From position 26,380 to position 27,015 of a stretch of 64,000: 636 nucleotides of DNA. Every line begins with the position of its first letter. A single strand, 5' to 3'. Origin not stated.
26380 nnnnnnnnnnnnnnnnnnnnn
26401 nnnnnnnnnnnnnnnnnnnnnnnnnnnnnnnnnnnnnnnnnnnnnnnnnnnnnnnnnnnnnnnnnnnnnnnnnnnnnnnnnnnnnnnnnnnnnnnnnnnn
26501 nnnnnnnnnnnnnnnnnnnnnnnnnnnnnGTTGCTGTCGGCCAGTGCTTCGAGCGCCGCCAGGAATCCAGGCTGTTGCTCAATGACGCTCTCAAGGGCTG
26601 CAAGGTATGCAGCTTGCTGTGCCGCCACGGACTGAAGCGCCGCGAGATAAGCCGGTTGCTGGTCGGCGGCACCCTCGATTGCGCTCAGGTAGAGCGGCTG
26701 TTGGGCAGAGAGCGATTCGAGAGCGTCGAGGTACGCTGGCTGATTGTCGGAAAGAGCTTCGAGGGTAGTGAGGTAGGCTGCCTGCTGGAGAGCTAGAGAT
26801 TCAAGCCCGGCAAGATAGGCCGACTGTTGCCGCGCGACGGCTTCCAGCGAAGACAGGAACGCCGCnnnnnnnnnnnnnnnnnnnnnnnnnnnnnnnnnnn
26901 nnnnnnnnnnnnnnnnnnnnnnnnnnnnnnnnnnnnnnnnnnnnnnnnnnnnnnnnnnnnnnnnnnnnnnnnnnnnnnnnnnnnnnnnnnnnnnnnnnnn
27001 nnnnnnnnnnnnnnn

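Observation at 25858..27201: Fibre gene built from 32 perfectly in-register 14-residue (42-bp) repeats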

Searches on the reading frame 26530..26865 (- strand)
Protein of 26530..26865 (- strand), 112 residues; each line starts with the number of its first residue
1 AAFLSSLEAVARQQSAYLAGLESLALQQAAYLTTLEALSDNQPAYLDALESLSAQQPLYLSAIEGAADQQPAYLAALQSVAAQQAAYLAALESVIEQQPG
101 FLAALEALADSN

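Call 59: search_solved_structures(query=A3, max_evalue=10, show_alignments=3)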
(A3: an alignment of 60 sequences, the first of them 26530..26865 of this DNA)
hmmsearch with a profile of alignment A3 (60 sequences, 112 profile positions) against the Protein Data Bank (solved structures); distinct sequences matched with E-value up to 10: 10.
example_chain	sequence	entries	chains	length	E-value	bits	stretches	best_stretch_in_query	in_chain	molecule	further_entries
5h7b_A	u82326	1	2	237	0.0031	20.2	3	12-106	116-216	Immunoglobulin G-binding protein A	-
5h7a_C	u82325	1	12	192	0.018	17.7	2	12-106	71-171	Immunoglobulin G-binding protein A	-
5h79_D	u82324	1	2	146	0.098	15.3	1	13-74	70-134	Immunoglobulin G-binding protein A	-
6sjt_AAA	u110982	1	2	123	0.21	14.2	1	29-59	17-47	NttC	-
7yva_A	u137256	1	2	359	0.25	14.1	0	28-52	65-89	Candida albicans Fructose-1,6-bisphosphate aldolase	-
7v6g_A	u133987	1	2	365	0.26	14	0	28-52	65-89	Fructose-bisphosphate aldolase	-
6lnk_A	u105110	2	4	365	0.26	14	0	28-52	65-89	Fructose-bisphosphate aldolase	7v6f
7rgn_A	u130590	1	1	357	0.5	13.1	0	26-52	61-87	Fructose-bisphosphate aldolase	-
3dkr_A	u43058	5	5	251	0.77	12.5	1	46-101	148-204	Esterase D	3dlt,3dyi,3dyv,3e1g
9qu4_A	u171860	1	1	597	0.78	12.4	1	12-105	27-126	Immunoglobulin G-binding protein A,Choline/ethanolamine transporter FLVCR2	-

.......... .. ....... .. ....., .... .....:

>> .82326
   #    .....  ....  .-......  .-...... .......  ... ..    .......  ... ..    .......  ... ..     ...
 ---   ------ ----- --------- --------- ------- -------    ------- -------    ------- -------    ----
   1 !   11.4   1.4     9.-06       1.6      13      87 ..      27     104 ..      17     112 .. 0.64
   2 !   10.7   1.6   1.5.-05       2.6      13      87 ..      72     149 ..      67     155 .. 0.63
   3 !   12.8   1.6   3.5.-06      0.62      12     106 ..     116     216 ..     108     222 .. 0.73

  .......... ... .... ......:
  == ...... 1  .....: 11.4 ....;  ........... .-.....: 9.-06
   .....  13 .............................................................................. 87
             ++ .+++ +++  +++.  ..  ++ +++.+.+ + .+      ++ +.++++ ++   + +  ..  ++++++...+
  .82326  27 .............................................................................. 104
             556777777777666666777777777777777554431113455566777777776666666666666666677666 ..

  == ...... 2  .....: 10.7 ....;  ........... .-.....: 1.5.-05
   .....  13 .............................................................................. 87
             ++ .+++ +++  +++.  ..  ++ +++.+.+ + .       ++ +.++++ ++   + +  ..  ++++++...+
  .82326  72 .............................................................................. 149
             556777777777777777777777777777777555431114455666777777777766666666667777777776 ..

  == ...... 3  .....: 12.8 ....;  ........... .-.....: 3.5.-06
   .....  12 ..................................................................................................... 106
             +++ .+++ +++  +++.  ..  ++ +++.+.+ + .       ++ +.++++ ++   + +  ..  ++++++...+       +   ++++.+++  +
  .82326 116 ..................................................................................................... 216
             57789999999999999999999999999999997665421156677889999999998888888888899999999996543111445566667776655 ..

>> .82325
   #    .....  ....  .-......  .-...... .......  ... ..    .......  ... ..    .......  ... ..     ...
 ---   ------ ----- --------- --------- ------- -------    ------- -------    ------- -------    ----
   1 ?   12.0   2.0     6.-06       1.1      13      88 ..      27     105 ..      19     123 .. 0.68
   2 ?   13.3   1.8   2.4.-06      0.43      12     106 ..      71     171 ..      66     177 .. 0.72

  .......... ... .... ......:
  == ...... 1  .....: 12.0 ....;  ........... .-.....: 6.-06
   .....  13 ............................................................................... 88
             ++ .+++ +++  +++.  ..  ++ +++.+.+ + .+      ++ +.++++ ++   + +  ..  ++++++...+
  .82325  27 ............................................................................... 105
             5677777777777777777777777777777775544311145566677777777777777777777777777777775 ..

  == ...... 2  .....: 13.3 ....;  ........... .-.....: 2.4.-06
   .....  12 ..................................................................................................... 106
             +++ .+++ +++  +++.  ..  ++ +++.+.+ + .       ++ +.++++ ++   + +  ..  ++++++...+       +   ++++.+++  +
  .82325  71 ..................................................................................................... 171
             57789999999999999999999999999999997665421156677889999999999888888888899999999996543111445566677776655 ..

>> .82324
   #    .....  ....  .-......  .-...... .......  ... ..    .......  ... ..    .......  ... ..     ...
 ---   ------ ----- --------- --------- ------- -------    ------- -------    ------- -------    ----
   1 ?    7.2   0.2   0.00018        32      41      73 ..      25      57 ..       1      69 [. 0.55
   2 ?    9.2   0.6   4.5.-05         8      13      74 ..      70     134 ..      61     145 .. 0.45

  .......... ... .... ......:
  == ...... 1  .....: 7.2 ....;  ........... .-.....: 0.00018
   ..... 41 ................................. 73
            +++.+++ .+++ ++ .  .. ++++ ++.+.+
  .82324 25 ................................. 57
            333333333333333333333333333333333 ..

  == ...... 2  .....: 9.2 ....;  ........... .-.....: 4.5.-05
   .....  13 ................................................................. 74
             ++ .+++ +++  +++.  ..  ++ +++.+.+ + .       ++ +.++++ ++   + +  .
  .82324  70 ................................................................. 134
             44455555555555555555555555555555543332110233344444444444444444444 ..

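Call 63: predict_structure(alignment_id=A3)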
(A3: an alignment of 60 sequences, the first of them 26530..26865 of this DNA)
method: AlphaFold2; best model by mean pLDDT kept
length: 112 residues; sequences in the alignment: 60
mean_pLDDT: 95.4   pTM: 0.45
mean pLDDT of the five models: 95.4, 93.9, 88.0, 87.5, 81.7
residues with pLDDT >= 90: 110; 70-90: 2; 50-70: 0; < 50: 0
segments of 3 or more residues with pLDDT < 50: none
pLDDT, mean of each block of 10 residues (from residue 1): 93 96 97 95 96 96 96 97 97 95 94 87
secondary structure, 60 per line:
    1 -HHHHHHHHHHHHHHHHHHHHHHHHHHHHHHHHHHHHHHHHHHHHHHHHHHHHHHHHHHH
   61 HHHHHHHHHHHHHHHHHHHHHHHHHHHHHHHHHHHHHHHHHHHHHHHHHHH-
elements in order: H2-111
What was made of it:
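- On Canonical alpha-helical coiled coil: AF2 gives a continuous helix at pLDDT 95.4 (call 63).
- AF2 on a 60-row in-register tile alignment gives one helix over residues 2-111 with pLDDT 95.4 (call 63). AF2 gives a continuous helix at pLDDT 95 even though the alignment was dominated by the Gly-rich flavour (call 63).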

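Call 69: fold_search(model_id=the predicted structure, library=pdb)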
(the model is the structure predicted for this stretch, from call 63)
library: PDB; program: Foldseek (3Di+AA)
matches with E <= 10: 0; with E <= 0.001: 0
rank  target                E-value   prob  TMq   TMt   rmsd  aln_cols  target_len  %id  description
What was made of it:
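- Tried and rejected: The single-helix model returned nothing (call 69).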
